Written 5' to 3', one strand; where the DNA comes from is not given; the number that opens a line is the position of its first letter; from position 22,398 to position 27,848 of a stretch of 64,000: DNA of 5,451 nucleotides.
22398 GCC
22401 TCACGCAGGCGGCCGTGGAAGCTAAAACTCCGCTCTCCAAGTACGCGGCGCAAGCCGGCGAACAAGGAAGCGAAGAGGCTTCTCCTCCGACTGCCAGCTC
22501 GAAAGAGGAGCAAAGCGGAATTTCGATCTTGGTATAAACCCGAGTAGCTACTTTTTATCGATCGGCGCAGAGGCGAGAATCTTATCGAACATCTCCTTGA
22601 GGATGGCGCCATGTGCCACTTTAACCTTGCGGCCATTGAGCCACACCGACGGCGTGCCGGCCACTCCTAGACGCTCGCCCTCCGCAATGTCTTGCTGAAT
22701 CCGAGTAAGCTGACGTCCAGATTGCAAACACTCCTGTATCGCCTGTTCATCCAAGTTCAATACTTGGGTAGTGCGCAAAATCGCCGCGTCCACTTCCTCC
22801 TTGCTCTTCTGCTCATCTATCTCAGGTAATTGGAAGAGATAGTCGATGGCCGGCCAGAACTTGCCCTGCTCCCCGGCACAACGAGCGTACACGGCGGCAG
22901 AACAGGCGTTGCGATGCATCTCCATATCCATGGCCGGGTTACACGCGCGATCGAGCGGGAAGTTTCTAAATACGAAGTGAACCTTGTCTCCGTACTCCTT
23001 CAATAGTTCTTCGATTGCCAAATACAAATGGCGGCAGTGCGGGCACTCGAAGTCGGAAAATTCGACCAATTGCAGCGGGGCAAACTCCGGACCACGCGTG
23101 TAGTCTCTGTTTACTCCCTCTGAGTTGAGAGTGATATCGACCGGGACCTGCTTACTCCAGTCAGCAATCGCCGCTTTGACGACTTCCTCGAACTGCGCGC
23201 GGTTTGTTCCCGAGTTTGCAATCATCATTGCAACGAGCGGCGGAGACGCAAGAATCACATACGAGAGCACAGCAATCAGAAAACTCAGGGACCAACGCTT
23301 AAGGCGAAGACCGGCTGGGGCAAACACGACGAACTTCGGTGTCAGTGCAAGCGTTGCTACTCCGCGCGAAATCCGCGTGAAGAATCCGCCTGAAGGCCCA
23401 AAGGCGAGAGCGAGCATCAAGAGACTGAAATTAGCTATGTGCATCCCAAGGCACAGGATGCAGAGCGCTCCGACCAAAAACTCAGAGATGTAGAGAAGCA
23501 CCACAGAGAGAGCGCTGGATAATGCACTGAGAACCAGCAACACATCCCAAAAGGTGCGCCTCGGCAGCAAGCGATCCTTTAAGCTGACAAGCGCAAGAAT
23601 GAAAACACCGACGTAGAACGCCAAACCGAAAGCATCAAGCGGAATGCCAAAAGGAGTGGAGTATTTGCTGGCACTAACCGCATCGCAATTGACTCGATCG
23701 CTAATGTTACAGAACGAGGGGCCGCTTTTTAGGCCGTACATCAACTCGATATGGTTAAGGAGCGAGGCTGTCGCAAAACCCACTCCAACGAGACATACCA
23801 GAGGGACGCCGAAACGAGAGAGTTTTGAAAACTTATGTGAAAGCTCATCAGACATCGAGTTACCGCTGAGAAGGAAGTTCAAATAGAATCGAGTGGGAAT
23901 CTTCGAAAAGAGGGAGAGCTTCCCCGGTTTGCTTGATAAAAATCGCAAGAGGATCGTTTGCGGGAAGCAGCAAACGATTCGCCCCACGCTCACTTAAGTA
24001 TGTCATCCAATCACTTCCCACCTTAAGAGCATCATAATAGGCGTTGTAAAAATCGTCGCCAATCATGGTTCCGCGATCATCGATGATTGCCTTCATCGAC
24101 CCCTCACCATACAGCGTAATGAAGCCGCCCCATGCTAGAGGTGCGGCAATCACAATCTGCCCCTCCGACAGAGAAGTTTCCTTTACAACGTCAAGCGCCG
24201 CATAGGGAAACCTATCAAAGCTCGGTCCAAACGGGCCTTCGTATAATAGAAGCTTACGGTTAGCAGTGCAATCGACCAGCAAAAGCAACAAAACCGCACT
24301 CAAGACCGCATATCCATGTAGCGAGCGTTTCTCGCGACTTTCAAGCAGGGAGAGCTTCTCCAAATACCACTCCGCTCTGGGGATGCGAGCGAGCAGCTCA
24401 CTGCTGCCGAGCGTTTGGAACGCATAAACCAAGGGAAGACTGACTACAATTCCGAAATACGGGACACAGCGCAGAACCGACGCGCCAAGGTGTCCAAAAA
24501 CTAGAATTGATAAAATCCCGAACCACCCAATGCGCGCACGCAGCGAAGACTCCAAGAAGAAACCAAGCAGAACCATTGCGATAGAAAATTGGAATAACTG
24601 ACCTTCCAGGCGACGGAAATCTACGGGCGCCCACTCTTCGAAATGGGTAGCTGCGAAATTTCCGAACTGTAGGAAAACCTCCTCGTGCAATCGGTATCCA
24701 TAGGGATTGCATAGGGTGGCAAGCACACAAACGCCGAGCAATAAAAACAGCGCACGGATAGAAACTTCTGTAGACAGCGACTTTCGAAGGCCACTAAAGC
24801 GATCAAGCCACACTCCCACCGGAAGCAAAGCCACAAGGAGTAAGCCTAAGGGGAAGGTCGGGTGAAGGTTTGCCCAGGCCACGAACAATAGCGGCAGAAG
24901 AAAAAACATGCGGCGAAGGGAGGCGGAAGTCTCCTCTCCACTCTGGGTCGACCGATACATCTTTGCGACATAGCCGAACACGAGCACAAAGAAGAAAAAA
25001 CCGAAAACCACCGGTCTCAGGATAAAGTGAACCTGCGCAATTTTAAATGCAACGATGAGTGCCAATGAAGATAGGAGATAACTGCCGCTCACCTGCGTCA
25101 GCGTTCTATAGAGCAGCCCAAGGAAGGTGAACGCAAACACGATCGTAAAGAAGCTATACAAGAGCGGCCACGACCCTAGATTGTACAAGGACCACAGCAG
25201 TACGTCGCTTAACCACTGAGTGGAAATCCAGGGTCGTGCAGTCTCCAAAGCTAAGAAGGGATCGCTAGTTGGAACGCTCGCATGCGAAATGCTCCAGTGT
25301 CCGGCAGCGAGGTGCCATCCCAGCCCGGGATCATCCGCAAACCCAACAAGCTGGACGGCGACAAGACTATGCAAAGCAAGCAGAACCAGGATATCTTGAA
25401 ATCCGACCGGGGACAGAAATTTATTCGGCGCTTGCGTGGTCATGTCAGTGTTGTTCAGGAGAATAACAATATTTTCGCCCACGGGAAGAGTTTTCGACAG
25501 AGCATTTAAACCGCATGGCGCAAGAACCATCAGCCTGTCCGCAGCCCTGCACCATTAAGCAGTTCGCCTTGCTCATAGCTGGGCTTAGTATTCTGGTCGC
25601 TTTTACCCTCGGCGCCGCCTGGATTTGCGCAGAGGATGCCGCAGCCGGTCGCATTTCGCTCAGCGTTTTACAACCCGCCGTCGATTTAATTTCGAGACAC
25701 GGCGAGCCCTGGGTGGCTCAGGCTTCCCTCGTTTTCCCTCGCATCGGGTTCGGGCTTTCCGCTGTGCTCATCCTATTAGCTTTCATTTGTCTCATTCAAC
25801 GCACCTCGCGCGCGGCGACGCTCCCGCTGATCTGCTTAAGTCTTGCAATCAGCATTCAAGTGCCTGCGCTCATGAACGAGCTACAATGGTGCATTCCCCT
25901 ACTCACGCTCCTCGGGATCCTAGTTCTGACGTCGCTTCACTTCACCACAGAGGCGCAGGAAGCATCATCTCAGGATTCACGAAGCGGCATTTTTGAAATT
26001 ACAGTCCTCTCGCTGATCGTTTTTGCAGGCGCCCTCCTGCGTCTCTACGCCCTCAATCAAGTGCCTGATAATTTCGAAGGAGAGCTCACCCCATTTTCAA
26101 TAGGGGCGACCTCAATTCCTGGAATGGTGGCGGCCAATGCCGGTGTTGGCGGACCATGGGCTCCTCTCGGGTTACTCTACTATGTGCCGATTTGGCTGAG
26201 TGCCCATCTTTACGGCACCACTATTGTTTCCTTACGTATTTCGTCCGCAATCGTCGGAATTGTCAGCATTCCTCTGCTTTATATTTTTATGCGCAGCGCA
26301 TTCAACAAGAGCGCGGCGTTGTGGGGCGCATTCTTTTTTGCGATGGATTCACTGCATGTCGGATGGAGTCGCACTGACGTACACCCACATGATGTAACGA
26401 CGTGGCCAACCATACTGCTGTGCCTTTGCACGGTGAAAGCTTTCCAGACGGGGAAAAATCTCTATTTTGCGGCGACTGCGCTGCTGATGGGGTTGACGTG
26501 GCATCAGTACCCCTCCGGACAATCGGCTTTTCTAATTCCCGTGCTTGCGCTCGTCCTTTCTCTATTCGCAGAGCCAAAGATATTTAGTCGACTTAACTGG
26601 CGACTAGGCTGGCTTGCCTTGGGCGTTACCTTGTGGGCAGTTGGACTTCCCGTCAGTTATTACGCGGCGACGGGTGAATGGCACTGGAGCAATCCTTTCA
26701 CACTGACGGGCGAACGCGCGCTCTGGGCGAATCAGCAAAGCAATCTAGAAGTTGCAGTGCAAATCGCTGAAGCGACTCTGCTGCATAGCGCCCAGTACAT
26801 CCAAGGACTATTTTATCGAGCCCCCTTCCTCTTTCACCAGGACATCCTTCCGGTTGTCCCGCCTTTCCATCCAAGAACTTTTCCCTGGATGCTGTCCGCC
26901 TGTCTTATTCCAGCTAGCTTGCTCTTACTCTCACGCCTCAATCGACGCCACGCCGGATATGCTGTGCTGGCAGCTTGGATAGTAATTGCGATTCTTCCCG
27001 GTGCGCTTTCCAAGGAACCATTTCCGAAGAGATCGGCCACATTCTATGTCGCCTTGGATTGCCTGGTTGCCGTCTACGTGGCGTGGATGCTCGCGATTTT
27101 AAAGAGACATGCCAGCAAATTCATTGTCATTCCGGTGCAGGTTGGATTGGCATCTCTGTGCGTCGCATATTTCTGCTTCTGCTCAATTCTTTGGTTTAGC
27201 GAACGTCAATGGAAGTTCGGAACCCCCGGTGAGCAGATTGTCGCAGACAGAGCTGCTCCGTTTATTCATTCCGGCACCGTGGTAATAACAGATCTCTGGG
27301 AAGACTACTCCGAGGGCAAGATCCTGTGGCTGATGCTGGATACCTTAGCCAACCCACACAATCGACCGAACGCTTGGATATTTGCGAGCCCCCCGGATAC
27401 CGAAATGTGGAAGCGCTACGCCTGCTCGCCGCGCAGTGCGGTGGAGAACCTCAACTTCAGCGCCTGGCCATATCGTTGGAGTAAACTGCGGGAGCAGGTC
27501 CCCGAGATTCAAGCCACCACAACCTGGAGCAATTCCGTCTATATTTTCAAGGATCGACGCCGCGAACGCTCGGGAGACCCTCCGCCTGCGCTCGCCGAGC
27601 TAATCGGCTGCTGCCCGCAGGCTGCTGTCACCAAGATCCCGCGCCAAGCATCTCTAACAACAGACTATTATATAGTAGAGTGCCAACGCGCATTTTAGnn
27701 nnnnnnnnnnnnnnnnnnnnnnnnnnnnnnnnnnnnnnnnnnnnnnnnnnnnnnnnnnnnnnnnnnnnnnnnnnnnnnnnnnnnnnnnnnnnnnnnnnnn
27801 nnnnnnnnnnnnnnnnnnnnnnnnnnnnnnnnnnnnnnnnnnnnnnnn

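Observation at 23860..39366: Array of seven consecutive giant polytopic membrane proteins, including 'YYY'/DUF2298 and TIGR03663-like families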

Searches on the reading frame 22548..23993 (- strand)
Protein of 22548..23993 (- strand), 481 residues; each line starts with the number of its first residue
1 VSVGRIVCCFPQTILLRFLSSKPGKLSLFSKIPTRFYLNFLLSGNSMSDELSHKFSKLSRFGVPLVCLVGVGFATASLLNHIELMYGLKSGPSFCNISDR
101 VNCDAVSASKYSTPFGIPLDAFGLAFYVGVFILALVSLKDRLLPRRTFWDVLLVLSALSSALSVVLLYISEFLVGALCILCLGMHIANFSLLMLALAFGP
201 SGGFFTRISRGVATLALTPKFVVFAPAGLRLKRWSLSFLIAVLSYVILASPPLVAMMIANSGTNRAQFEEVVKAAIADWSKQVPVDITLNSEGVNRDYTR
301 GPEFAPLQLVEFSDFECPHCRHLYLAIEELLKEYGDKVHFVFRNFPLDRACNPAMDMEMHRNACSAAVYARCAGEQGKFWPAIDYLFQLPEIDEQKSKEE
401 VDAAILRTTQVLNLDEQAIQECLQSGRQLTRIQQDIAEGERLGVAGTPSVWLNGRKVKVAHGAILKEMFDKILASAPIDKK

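Call 6: search_protein_families(library=pfam, proteins=[window:22548-23993:-], max_evalue=0.001)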
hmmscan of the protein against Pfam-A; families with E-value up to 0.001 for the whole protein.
window:22548-23993:- (481 aa): 3 families
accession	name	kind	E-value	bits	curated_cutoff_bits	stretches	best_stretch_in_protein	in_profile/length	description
PF07884.19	VKOR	-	7.3e-27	94.6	27.5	1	66-195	6-133/134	Vitamin K epoxide reductase family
PF13462.12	Thioredoxin_4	-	6.8e-24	85.4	23.2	1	297-459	5-152/165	Thioredoxin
PF01323.26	DSBA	-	9.2e-13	48.8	25.6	1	309-472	2-189/191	DSBA-like thioredoxin domain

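Call 21: search_protein_families(library=ncbifam, proteins=[window:22548-23993:-], max_evalue=0.001)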
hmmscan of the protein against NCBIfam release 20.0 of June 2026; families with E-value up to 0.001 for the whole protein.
window:22548-23993:- (481 aa): 4 families
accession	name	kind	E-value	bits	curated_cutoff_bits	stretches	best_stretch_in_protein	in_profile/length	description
NF041057.1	Rcas_1661_fam_Se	equivalog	3.5e-15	56.2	190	1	285-473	72-244/247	Rcas_1661 family thioredoxin-like (seleno)lipoprotein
NF011480.0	PRK14889.1-4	equivalog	4.1e-15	56.4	120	1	60-191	4-122/132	VKOR family protein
NF011479.0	PRK14889.1-2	equivalog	6.7e-14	52.3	264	1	93-195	39-139/145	VKOR family protein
NF011478.0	PRK14889.1-1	equivalog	9.6e-07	28.9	182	1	69-187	13-135/152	VKOR family protein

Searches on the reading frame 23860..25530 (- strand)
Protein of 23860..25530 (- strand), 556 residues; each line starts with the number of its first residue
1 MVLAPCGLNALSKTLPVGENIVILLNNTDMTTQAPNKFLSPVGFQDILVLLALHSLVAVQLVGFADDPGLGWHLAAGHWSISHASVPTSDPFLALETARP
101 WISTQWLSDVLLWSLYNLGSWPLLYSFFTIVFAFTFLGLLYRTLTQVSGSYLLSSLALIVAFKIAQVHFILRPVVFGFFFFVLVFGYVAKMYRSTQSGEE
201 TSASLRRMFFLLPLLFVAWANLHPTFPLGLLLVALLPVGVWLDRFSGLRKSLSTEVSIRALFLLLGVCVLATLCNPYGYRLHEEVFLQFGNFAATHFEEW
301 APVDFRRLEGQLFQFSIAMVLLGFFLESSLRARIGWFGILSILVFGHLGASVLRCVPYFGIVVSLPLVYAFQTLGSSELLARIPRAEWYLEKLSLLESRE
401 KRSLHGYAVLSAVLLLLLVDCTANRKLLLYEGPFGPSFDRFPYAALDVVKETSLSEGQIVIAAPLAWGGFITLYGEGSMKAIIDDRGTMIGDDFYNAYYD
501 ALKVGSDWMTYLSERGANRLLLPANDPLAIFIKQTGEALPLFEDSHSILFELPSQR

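Call 3: search_protein_families(library=pfam, proteins=[window:23860-25530:-], max_evalue=0.01)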
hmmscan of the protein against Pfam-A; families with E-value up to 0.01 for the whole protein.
window:23860-25530:- (556 aa): 0 families

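Call 4: search_protein_families(library=ncbifam, proteins=[window:23860-25530:-], max_evalue=0.01)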
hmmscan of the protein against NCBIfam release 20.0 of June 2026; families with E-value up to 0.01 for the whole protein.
window:23860-25530:- (556 aa): 0 families

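Call 22: search_protein_families(library=pfam, proteins=[window:23860-25530:-], max_evalue=10)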
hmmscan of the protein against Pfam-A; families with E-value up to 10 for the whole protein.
window:23860-25530:- (556 aa): 1 family
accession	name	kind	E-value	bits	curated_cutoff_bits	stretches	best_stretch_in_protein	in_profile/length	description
PF05545.16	FixQ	-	1.2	9.6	29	1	124-144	10-30/49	Cbb3-type cytochrome oxidase component FixQ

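Call 25: find_homologous_proteins(query=window:23860-25443:-, max_evalue=0.001)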
Query window:23860-25443:- (527 aa): 206 proteins with E <= 0.001 among 8000 candidates; the best 120 are listed.
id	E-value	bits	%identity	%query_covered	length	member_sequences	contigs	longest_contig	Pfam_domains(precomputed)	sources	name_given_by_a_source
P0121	0.0e+0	1171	100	100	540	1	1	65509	-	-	-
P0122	1.5e-176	606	52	100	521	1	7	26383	-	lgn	-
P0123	2.8e-170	586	50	100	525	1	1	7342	-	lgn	-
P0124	8.5e-124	432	41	98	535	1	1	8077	-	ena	-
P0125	4.4e-123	430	41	100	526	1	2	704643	-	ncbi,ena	-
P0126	1.6e-116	408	41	98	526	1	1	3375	-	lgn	-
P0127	4.1e-113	397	40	97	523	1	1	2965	-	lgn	-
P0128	9.4e-113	396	42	98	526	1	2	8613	-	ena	-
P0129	3.8e-110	387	40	100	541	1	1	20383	-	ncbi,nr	ncbi:MAG: hypothetical protein K1X79_13140 [Oligoflexia bacterium]|nr:hypothetical protein [Oligofle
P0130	4.1e-110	387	38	100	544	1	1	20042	-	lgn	-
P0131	2.0e-107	378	40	96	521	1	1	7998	-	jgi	-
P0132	1.6e-105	372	38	99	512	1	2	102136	-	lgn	-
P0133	1.0e-104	369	39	99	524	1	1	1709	-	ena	-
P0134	2.3e-103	365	38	97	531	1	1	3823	-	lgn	-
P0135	9.2e-103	363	38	97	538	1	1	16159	-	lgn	-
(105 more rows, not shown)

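Call 28: search_solved_structures(query=A2, max_evalue=10)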
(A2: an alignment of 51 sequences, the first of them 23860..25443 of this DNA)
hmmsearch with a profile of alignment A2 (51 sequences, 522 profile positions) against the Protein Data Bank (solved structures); distinct sequences matched with E-value up to 10: 0.

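Call 51: predict_structure(alignment_id=A2)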
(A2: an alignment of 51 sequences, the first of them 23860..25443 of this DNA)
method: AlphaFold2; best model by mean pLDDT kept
length: 527 residues; sequences in the alignment: 51
mean_pLDDT: 94.0   pTM: 0.93
mean pLDDT of the five models: 94.0, 93.2, 93.0, 92.8, 92.8
residues with pLDDT >= 90: 464; 70-90: 48; 50-70: 12; < 50: 3
segments of 3 or more residues with pLDDT < 50: none
pLDDT, mean of each block of 10 residues (from residue 1): 60 95 96 95 97 96 91 94 98 98 98 98 98 97 97 98 93 95 98 97 98 93 78 98 97 89 85 96 98 96 96 98 97 98 94 92 95 96 97 96 96 97 79 96 95 88 90 96 95 98 97 97 75
secondary structure, 60 per line:
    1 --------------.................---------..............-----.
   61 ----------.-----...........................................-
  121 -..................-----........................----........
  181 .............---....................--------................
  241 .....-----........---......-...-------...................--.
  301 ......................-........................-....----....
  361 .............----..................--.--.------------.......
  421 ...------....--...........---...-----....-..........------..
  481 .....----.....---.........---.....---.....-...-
elements in order: H15-31 H41-54 H77-119 H122-139 H145-168 H173-193 H197-216 H225-245 H251-258 H262-267 H279-297 H300-322 H324-347 H349-352 H357-373 H378-395 H414-423 E430-433 H436-446 E450-452 H458-461 H463-472 H479-485 E490-494 H498-506 E510-514 E518-522

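Call 53: fold_search(model_id=the predicted structure, library=pdb)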
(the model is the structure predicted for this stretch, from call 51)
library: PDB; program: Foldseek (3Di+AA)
matches with E <= 10: 375; with E <= 0.001: 17
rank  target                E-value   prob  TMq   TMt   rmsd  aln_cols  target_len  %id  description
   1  8age_A                1.1e-08  1.00  0.55  0.46  11.2       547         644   13  Structure of yeast oligosaccharylransferase complex with acceptor peptide bound (released 2022-12-07)
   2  8agc_A                6.4e-08  1.00  0.57  0.45  10.6       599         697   12  Structure of yeast oligosaccharylransferase complex with lipid-linked oligosaccharide and non-acceptor peptide bound (released 2022-12-07)
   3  7oci_F                1.2e-07  1.00  0.55  0.46  11.7       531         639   13  Cryo-EM structure of yeast Ost6p containing oligosaccharyltransferase complex (released 2022-02-16)
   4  7zli_A                4.0e-07  1.00  0.52  0.44  10.3       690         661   10  Cryo-EM structure of C-mannosyltransferase CeDPY19, in complex with Dol25-P-Man and bound to CMT2-Fab and anti-Fab nan (released 2023-01-11)
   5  6ezn_F                6.0e-07  1.00  0.55  0.46  11.5       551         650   12  Cryo-EM structure of the yeast oligosaccharyltransferase (OST) complex (released 2018-01-17)
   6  6s7o_A                7.5e-07  1.00  0.54  0.45  11.2       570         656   12  Cryo-EM structure of human oligosaccharyltransferase complex OST-A (released 2019-12-18)
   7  7zlg_A                8.2e-07  1.00  0.55  0.45  10.1       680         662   11  Cryo-EM structure of C-mannosyltransferase CeDPY19, in complex with acceptor peptide and bound to CMT2-Fab and anti-Fa (released 2023-01-11)
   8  8b6l_I                9.0e-07  1.00  0.53  0.42  10.4       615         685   12  Subtomogram average of the human Sec61-TRAP-OSTA-translocon (released 2022-12-07)
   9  7zlh_A                1.1e-06  1.00  0.52  0.44  10.5       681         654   12  Cryo-EM structure of C-mannosyltransferase CeDPY19, in apo state, bound to CMT2-Fab and anti-Fab nanobody (released 2023-01-11)
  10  9n9j_I                1.4e-06  1.00  0.55  0.43   9.7       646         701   10  Structure of a GRP94 folding intermediate engaged with a CCDC134- and FKBP11-bound secretory translocon (released 2025-11-19)
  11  8pn9_A                3.3e-06  1.00  0.56  0.46   9.9       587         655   12  Structure of human oligosaccharyltransferase OST-A complex bound to NGI-1 (released 2024-05-08)
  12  3wak                  3.4e-05  1.00  0.56  0.37  10.5       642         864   11  Crystal structure of the Archaeoglobus fulgidus oligosaccharyltransferase (O29867_ARCFU) in the apo form (released 2013-10-30)
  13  9s6t_A                4.3e-05  1.00  0.47  0.51   9.3       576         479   14  Ternary cryo-EM structure of chicken ALG12 with Dol25-PP-GlcNAc2Man7, Dol25-P-Man, and Fab (released 2026-03-18)
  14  6ftg_5                5.8e-05  1.00  0.51  0.43  11.5       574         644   13  Subtomogram average of OST-containing ribosome-translocon complexes from canine rough microsomal membranes (released 2018-03-21)
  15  5f15                  5.5e-04  1.00  0.49  0.48  10.2       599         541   13  Crystal Structure of ArnT from Cupriavidus metallidurans bound to Undecaprenyl phosphate (released 2016-02-17)
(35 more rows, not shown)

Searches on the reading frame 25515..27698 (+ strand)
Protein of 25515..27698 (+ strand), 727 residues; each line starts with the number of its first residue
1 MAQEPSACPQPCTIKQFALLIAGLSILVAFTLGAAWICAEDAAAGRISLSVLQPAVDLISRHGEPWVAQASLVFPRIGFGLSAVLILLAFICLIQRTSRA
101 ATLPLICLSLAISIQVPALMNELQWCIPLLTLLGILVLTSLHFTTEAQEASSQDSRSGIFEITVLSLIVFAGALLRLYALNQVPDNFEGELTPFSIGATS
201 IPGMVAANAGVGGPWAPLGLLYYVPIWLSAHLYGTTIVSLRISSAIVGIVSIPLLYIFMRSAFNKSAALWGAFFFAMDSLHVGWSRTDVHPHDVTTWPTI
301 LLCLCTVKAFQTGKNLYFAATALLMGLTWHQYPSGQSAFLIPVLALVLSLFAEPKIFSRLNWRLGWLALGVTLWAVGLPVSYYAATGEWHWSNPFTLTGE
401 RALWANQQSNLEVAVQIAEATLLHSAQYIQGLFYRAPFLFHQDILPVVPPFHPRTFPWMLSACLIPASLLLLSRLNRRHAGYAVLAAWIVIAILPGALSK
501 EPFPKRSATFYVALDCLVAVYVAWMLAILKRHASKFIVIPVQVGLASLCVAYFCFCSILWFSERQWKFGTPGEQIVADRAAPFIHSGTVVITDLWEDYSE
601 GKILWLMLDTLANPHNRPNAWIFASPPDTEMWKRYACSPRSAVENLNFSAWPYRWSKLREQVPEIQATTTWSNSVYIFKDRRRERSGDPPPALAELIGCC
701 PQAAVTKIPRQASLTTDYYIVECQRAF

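Call 3: search_protein_families(library=pfam, proteins=[window:25515-27698:+], max_evalue=0.01)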
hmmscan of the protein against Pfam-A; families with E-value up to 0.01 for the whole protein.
window:25515-27698:+ (727 aa): 1 family
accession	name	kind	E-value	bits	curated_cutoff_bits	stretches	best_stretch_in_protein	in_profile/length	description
PF13231.12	PMT_2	-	1.4e-09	38.8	26.1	1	226-376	10-153/160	Dolichyl-phosphate-mannose-protein mannosyltransferase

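Call 4: search_protein_families(library=ncbifam, proteins=[window:25515-27698:+], max_evalue=0.01)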
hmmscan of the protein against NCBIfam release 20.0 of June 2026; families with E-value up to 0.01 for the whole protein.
window:25515-27698:+ (727 aa): 0 families
